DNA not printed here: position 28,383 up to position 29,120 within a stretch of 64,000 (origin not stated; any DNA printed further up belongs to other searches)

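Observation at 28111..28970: Minimal TIR-like (ThsB/DUF1863-type) protein coupled to a 135-aa three-TM protein: candidate Thoeris-like sensor plus membrane effector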

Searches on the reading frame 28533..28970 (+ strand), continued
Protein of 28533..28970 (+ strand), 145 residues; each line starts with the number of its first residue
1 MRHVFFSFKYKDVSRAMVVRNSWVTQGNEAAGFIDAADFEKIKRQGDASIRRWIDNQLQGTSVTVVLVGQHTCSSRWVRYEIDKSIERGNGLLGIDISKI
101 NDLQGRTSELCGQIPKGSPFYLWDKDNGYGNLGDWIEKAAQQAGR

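Call 52: get_annotated_region(hit=H2, flank=3000)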
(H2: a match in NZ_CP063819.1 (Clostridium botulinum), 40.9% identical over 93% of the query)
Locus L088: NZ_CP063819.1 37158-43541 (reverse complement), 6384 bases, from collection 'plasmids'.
description: Clostridium botulinum strain Stockholm plasmid p6CSt, complete sequence
organism: Clostridium botulinum (NCBI taxid 1491)
taxonomy: Bacteria; Bacillota; Clostridia; Eubacteriales; Clostridiaceae; Clostridium; Clostridium botulinum
host: -; source: Mink; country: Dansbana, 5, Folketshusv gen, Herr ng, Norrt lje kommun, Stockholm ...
typing (MOB-suite, as given by PLSDB): non-mobilizable
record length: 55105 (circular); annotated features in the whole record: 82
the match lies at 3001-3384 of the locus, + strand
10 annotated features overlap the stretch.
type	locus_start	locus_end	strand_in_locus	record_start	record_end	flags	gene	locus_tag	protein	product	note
CDS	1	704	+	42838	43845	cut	-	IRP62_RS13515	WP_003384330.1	peptidoglycan-binding protein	-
CDS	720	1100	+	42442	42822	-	-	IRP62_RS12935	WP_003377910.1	DUF5412 family protein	-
CDS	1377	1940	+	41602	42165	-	-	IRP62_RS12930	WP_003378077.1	recombinase family protein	GO:0006310 - DNA recombination [Evidence IEA]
CDS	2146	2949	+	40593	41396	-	-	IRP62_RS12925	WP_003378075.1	toll/interleukin-1 receptor domain-containing protein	-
CDS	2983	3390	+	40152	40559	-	-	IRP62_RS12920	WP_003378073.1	hypothetical protein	-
CDS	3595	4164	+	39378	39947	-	-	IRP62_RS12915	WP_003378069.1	recombinase family protein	GO:0006310 - DNA recombination [Evidence IEA]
CDS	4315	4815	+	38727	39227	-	-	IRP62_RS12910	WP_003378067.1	hypothetical protein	-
CDS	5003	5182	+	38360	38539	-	-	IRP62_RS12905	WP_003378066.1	hypothetical protein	-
CDS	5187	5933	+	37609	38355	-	terS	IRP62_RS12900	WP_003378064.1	phage terminase small subunit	-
CDS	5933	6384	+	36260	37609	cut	-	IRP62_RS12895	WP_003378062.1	PBSX family phage terminase large subunit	-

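Call 63: search_protein_families(library=pfam, proteins=[L088:2983-3390:+, L086:2962-3420:+, L087:2998-3396:+], max_evalue=1)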
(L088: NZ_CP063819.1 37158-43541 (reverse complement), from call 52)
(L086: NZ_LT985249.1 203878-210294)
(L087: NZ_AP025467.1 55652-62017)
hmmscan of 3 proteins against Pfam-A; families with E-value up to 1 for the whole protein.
L088:2983-3390:+ (135 aa): 0 families

L086:2962-3420:+ (152 aa): 2 families
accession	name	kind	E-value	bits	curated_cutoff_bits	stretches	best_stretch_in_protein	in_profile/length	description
PF05814.16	Ac76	-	0.093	13.2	22.5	1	49-94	11-57/83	Orf76 (Ac76)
PF24838.2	8xMP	-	0.35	11.1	30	1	32-150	19-130/136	Octameric membrane protein family (8xMP)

L087:2998-3396:+ (132 aa): 1 family
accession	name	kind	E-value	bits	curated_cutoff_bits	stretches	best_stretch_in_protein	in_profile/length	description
PF18914.6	DUF5666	-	0.3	11.8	27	1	12-32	1-21/60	Domain of unknown function (DUF5666)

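Call 88: find_encoding_contigs(protein=P0121, flank=3000, max_places=2)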
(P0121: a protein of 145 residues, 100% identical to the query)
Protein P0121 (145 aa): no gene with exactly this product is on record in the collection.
